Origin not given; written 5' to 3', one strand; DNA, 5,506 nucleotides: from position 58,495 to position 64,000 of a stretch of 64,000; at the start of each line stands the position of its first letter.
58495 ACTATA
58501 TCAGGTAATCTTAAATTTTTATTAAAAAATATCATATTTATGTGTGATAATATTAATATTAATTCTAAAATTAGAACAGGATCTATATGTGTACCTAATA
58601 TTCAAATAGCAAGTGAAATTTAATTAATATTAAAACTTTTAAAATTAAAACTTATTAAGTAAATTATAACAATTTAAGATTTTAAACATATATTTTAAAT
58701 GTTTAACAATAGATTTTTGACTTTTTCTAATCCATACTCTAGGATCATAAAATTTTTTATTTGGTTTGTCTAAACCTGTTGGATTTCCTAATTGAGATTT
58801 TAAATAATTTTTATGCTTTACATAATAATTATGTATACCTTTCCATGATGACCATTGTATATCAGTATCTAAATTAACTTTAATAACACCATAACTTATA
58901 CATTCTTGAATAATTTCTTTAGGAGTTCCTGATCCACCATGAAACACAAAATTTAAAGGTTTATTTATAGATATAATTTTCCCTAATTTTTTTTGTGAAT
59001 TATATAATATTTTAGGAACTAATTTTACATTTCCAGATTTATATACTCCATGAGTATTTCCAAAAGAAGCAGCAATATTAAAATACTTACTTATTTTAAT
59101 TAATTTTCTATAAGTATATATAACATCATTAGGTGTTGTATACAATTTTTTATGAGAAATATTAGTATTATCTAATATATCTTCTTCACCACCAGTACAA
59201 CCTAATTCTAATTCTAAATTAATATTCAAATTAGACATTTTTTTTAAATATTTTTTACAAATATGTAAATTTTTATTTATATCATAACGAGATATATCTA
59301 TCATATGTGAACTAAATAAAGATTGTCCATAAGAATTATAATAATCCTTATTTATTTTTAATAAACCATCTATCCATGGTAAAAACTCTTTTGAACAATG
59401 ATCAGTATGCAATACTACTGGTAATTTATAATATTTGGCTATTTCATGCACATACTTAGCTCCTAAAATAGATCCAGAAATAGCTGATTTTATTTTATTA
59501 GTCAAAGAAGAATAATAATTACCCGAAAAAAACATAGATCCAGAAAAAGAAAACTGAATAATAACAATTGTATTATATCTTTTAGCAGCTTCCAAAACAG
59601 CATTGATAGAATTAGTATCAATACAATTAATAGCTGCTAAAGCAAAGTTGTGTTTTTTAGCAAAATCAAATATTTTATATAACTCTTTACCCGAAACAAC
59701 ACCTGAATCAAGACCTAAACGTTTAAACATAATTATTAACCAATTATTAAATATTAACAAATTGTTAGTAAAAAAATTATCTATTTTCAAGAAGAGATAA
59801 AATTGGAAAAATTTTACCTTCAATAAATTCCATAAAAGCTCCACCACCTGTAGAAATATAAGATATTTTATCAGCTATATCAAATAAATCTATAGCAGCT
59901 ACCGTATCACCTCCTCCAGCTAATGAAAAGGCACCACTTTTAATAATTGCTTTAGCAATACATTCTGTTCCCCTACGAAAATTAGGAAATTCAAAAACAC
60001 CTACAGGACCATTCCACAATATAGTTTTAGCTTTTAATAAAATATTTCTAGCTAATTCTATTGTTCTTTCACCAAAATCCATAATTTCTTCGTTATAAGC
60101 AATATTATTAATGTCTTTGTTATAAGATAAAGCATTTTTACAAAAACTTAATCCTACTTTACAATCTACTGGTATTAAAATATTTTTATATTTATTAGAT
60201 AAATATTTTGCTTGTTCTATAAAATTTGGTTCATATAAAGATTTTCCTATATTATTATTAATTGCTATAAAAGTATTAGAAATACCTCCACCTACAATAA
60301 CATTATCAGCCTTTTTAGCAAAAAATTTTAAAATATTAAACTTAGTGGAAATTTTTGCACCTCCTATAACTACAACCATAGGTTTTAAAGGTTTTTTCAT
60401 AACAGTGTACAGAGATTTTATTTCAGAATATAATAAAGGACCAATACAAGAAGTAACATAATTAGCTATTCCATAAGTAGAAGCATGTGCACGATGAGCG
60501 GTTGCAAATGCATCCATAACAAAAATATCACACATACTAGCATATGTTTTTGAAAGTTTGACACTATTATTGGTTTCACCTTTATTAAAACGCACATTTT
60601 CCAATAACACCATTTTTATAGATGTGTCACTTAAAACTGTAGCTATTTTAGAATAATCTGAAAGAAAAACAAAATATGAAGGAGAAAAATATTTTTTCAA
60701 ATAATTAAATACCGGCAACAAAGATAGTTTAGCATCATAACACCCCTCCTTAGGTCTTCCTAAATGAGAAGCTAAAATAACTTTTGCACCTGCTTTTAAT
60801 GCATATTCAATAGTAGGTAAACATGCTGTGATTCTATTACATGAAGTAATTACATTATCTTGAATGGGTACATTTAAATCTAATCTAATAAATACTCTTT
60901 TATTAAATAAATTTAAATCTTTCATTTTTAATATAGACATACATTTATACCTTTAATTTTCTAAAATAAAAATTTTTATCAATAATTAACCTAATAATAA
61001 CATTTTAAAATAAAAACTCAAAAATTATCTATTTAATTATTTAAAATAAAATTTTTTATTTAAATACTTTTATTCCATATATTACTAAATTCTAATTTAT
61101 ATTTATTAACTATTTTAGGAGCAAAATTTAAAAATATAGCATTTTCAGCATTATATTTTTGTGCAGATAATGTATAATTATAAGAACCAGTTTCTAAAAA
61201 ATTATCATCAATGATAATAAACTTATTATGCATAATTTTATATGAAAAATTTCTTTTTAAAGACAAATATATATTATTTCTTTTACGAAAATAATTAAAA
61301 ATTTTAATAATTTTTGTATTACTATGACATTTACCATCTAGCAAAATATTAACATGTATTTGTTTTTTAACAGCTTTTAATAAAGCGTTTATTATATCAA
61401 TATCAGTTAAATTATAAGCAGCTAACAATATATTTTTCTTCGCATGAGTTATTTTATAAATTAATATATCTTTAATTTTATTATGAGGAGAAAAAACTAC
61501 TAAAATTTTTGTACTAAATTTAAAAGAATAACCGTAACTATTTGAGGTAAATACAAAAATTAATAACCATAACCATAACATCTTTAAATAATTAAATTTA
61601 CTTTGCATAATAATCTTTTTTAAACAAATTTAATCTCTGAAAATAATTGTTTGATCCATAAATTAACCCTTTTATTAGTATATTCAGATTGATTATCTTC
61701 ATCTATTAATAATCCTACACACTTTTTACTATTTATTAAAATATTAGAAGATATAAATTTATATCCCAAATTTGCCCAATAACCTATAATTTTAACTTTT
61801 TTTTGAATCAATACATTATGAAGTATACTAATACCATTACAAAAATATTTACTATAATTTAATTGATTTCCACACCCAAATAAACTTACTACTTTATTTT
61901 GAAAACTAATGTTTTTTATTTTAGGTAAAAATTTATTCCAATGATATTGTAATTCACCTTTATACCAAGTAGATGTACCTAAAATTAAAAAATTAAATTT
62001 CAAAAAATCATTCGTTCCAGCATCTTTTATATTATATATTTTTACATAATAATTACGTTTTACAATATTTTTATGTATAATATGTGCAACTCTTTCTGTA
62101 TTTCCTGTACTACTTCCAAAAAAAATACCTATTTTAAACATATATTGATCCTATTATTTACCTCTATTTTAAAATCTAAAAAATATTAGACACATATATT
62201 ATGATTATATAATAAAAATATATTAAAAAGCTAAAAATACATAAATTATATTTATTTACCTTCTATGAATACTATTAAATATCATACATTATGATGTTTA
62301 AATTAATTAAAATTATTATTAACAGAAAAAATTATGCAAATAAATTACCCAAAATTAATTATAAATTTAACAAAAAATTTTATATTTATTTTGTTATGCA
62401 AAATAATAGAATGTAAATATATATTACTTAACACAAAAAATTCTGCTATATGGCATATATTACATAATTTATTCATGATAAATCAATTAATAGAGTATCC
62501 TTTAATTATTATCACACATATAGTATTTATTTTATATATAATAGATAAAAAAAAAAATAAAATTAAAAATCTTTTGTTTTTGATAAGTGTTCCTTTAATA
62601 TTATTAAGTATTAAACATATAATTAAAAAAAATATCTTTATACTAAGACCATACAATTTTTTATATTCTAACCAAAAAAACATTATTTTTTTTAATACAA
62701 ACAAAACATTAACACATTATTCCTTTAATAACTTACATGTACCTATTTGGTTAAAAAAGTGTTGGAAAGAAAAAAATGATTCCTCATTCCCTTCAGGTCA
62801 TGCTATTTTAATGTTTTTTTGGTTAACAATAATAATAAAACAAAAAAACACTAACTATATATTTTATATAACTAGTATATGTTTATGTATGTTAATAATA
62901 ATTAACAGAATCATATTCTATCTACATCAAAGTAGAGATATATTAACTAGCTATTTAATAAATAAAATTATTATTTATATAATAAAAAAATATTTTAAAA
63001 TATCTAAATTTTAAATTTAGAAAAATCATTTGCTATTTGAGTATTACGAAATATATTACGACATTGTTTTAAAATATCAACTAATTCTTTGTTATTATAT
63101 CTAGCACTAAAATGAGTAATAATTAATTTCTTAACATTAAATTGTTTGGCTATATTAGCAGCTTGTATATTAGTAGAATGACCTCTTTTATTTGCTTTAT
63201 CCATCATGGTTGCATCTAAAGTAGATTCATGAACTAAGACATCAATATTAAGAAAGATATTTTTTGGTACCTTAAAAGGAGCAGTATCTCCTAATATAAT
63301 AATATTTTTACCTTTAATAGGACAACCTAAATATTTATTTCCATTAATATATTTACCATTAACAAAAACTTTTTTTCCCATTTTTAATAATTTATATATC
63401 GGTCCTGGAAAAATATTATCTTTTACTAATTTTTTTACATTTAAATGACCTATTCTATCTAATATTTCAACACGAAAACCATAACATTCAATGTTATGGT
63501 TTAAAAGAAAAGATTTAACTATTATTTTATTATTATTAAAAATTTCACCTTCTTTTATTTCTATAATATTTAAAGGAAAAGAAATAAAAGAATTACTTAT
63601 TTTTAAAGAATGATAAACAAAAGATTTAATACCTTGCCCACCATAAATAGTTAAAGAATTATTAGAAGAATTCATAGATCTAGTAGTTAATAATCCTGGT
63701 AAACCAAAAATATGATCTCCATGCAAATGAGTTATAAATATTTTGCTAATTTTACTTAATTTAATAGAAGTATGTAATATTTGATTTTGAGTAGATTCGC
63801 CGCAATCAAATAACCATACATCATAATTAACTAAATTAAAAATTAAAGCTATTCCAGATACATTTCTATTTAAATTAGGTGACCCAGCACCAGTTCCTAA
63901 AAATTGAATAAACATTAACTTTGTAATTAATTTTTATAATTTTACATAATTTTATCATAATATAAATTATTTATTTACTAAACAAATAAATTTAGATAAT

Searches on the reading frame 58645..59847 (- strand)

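Call 49: search_protein_families(library=ncbifam, proteins=[window:58645-59847:-], max_evalue=0.00001)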
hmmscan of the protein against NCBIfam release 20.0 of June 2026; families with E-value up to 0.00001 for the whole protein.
window:58645-59847:- (400 aa): 20 families
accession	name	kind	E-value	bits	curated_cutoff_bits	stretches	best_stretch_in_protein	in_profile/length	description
NF006628.0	PRK09197.1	equivalog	3.4e-142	473.7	297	1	47-396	8-356/359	class II fructose-bisphosphate aldolase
TIGR01520.1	FruBisAldo_II_A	equivalog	4.4e-137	456.9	347.7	1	47-395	6-355/357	class II fructose-bisphosphate aldolase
TIGR00167.1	cbbA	subfamily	8.4e-89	297.8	215.6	1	53-395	3-288/290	ketose-bisphosphate aldolase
TIGR01859.1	fruc_bis_ald_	equivalog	1.6e-36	126.5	343.05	1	58-393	6-278/282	class II fructose-1,6-bisphosphate aldolase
NF009497.0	PRK12857.1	equivalog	3.2e-29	102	423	1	58-340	8-245/284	class II fructose-1,6-bisphosphate aldolase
NF009374.0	PRK12737.1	subfamily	1.7e-27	96.2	383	1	60-347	10-252/284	tagatose-bisphosphate aldolase subunit GatY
NF006626.0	PRK09195.1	subfamily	9.8e-27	93.8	384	1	50-347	3-252/284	tagatose-bisphosphate aldolase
NF041368.1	Fbpase2_Halo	equivalog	3.4e-25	88.7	500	1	52-380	5-313/333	class II fructose-bisphosphate aldolase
NF006042.0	PRK08185.1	subfamily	1.6e-24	86.7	405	1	58-348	7-253/287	hypothetical protein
TIGR01858.1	tag_bisphos_ald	equivalog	7.2e-23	81.1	443.55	1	59-347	7-250/282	tagatose bisphosphate family class II aldolase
NF006376.0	PRK08610.1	equivalog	7.4e-20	71.8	527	1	60-347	10-253/286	class II fructose-bisphosphate aldolase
NF005284.0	PRK06801.1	equivalog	1e-19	71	406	1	56-338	6-244/286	ketose 1,6-bisphosphate aldolase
NF005943.0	PRK07998.1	equivalog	2.1e-19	70.1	364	1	58-347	8-249/283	class II aldolase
NF005288.0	PRK06806.1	equivalog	2.2e-19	69.8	396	1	127-344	61-247/281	class II fructose-bisphosphate aldolase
NF005590.0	PRK07315.1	equivalog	3.5e-19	69.2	443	1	58-384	8-280/293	class II fructose-bisphosphate aldolase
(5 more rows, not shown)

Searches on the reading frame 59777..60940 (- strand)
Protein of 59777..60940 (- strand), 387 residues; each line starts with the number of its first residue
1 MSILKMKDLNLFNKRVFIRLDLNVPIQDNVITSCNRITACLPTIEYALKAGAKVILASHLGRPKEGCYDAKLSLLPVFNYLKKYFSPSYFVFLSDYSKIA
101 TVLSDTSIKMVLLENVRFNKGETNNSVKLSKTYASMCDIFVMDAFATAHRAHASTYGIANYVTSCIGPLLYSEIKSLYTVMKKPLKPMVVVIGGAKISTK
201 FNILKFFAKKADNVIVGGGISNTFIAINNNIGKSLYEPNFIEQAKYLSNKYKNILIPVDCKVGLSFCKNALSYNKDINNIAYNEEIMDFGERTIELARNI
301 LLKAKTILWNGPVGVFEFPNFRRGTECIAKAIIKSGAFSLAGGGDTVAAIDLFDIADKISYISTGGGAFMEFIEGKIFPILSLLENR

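Call 49: search_protein_families(library=ncbifam, proteins=[window:59777-60940:-], max_evalue=0.00001)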
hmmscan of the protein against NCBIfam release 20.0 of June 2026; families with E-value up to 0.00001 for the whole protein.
window:59777-60940:- (387 aa): 1 family
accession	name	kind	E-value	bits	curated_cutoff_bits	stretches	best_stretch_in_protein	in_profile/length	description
NF010569.0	PRK13962.1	equivalog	1.9e-114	383.2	883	1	2-385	2-392/645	bifunctional phosphoglycerate kinase/triosephosphate isomerase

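Call 56: find_encoding_contigs(protein=window:59777-60940:-, flank=10000, max_places=3)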
Protein window:59777-60940:- (387 aa): 1 contig read that carries it; 1 place shown.
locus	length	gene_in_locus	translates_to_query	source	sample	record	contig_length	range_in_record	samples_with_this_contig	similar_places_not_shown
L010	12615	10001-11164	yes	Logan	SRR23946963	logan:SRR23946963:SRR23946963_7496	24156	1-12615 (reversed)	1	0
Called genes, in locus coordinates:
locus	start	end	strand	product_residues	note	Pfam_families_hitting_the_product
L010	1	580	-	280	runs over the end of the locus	PF01784:DUF34_NIF3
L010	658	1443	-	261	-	PF00889:EF_TS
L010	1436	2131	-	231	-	PF00318:Ribosomal_S2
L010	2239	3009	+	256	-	PF00557:Peptidase_M24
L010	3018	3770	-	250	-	-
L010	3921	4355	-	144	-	PF21157:DksA_N, PF01258:zf-dskA_traR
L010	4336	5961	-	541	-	PF00749:tRNA-synt_1c, PF03950:tRNA-synt_1c_C, PF20974:tRNA-synt_1c_C2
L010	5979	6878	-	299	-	PF00365:PFK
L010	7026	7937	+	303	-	PF23023:Anti-Pycsar_Apyc1, PF13691:Lactamase_B_4 (weak), PF00753:Lactamase_B, PF12706:Lactamase_B_2 (weak)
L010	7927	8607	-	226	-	PF01569:PAP2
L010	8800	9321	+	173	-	PF00258:Flavodoxin_1, PF12641:Flavodoxin_3 (weak)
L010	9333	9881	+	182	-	PF07894:SACK1, PF13091:PLDc_2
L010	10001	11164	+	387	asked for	PF00162:PGK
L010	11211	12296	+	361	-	PF01116:F_bP_aldolase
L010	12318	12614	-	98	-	?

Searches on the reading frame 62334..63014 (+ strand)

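Call 49: search_protein_families(library=ncbifam, proteins=[window:62334-63014:+], max_evalue=0.00001)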
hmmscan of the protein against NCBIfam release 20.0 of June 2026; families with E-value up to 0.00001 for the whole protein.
window:62334-63014:+ (226 aa): 1 family
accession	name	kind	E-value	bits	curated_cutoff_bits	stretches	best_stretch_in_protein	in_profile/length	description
NF007975.0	PRK10699.1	equivalog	1.9e-13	50.4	261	1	41-216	36-225/254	phosphatidylglycerophosphatase B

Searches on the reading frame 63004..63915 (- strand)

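Call 49: search_protein_families(library=ncbifam, proteins=[window:63004-63915:-], max_evalue=0.00001)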
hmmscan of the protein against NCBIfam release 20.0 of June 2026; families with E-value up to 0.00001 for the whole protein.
window:63004-63915:- (303 aa): 11 families
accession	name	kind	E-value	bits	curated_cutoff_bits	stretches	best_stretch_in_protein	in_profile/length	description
NF000800.0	PRK00055.1-1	equivalog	2e-115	385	398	1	1-303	1-305/305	ribonuclease Z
TIGR02651.1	RNase_Z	equivalog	5.5e-100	334.3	292.95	1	3-303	2-302/302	ribonuclease Z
TIGR02649.1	true_RNase_BN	exception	1.5e-98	329.6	563.7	1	4-302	3-303/304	ribonuclease BN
NF000801.0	PRK00055.1-3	equivalog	1.9e-84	283.3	252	1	3-303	4-303/307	ribonuclease Z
NF000805.0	PRK00055.2-3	equivalog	1.1e-38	133.2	416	1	6-300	9-297/307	ribonuclease Z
NF000804.0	PRK00055.2-1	equivalog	5e-37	127.6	402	1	5-302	8-298/306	ribonuclease Z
NF002558.0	PRK02126.1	subfamily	1.7e-25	89.7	315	2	35-105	31-95/345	ribonuclease Z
NF041257.1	GntH_guanitoxin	equivalog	3.2e-17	62.5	333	1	2-95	14-108/374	guanitoxin biosynthesis MBL fold metallo-hydrolase GntH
NF041851.1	cyc_nuc_deg_phdiest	equivalog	3.1e-13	49.7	400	1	31-150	29-151/253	cyclic nucleotide-degrading phosphodiesterase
NF000806.0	PRK00055.2-4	equivalog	4e-10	39.4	363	1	3-108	4-109/280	ribonuclease Z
TIGR02650.1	RNase_Z_T_toga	equivalog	2.1e-09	37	507.05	1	33-294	20-268/277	ribonuclease Z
